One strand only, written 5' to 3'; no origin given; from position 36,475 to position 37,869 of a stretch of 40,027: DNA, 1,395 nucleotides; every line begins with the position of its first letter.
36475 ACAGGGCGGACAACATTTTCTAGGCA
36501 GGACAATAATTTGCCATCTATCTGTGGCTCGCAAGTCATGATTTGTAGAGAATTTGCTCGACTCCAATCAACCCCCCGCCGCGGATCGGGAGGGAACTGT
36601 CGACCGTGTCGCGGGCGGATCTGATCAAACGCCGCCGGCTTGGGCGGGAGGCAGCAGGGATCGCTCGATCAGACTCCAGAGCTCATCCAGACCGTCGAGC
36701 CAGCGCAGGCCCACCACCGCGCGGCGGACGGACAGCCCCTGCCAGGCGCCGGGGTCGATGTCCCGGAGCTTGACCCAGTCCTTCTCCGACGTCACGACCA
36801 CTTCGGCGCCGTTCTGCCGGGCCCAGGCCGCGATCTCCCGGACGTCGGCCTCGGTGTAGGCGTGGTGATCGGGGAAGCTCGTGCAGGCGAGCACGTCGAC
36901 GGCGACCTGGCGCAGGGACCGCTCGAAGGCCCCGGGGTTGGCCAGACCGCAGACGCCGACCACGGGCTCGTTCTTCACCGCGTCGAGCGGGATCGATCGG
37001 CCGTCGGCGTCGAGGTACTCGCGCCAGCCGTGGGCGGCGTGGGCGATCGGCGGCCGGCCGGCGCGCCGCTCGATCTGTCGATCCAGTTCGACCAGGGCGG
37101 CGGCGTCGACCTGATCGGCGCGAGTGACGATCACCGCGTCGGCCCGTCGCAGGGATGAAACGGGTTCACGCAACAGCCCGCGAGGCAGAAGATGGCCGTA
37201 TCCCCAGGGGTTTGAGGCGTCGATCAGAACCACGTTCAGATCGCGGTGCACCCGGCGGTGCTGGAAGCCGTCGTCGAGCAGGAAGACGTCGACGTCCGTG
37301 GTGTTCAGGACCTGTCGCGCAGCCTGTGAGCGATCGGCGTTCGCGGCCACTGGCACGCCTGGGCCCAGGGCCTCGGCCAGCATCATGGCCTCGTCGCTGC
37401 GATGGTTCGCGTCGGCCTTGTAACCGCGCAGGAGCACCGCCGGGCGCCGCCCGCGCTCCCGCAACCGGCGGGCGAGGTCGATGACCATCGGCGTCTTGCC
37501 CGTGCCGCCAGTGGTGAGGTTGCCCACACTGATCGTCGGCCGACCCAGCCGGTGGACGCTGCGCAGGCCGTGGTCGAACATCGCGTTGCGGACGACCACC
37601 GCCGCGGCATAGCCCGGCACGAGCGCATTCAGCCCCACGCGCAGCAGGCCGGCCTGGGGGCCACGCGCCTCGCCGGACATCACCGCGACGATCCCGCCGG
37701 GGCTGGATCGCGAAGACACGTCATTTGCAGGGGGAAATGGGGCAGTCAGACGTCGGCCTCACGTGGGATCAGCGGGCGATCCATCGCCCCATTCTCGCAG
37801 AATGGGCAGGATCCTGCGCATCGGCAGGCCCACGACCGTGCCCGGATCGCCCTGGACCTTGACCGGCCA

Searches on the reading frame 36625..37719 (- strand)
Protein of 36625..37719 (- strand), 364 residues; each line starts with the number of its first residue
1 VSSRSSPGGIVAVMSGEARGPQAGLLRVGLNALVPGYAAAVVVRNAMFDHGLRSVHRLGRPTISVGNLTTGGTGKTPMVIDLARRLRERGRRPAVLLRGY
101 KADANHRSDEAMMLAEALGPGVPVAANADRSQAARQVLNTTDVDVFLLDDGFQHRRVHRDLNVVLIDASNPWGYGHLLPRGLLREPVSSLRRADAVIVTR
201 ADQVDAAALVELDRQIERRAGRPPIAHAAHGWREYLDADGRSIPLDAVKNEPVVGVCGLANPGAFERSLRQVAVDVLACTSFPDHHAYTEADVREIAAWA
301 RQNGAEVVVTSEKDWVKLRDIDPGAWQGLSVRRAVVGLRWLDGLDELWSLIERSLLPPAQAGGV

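Call 8: search_protein_families(library=pfam, proteins=[window:36625-37719:-])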
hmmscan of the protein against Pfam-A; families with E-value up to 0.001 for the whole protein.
window:36625-37719:- (364 aa): 1 family
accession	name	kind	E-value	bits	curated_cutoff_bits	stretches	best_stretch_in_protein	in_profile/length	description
PF02606.20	LpxK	-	5.2e-76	256.3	27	1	35-326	10-305/328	Tetraacyldisaccharide-1-P 4'-kinase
